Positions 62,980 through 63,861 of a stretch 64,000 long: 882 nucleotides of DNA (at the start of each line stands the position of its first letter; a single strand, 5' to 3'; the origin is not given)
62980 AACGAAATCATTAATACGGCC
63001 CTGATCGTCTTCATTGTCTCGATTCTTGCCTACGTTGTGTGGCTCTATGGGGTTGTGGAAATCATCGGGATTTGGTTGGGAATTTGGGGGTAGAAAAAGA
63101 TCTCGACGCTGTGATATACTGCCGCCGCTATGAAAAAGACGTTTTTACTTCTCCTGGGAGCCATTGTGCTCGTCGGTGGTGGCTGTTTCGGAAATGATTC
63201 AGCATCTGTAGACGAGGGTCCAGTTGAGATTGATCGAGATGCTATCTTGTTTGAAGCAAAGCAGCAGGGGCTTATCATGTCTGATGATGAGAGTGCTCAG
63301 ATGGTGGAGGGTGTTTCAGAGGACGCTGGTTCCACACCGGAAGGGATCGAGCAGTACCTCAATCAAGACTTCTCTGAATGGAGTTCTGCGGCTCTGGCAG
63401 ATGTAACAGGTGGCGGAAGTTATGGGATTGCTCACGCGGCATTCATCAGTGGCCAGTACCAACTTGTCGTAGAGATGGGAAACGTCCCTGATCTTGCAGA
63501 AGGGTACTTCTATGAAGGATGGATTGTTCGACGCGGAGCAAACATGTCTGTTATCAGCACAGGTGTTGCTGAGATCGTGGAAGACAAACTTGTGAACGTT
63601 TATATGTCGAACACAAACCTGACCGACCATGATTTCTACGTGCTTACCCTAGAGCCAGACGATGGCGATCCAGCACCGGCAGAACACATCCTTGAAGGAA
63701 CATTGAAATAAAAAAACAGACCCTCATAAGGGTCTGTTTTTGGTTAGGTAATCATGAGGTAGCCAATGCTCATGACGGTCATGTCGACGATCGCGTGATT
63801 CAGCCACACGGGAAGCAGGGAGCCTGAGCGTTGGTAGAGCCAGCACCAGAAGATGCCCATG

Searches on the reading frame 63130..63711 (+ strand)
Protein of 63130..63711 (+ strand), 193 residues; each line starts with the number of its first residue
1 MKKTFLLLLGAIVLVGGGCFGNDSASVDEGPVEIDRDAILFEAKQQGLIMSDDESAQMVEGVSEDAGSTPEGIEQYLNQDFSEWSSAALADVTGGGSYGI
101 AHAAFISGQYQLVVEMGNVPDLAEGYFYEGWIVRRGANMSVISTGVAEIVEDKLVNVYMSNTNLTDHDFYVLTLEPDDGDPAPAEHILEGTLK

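Call 68: find_encoding_contigs(protein=window:63130-63711:+, flank=10000, max_places=2)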
Protein window:63130-63711:+ (193 aa): 1 contig read that carries it; 1 place shown.
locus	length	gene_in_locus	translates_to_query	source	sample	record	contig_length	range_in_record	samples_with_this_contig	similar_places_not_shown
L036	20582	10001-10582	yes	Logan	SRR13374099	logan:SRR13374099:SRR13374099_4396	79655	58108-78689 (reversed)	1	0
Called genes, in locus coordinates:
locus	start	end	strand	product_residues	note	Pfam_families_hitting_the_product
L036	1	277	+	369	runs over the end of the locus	PF11141:DUF2914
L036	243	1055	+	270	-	-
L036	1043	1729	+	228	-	-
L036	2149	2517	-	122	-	-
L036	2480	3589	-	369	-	PF00438:S-AdoMet_synt_N, PF02772:S-AdoMet_synt_M, PF02773:S-AdoMet_synt_C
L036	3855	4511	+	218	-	-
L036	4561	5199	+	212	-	PF20334:DUF6629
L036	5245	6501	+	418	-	PF05496:RuvB_N, PF13173:AAA_14 (weak), PF00004:AAA, PF16193:AAA_assoc_2, PF12002:MgsA_C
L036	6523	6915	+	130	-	PF01641:SelR, PF24046:At4g08330 (faint)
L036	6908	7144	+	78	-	PF02798:GST_N (weak), PF13417:GST_N_3, PF13409:GST_N_2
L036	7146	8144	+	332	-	PF07884:VKOR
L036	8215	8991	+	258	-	PF02683:DsbD_TM, PF13386:DsbD_2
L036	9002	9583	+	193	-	PF08534:Redoxin, PF00578:AhpC-TSA, PF00085:Thioredoxin, PF13905:Thioredoxin_8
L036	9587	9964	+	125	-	PF02411:MerT (weak)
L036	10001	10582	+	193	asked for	PF10099:RskA_C (weak)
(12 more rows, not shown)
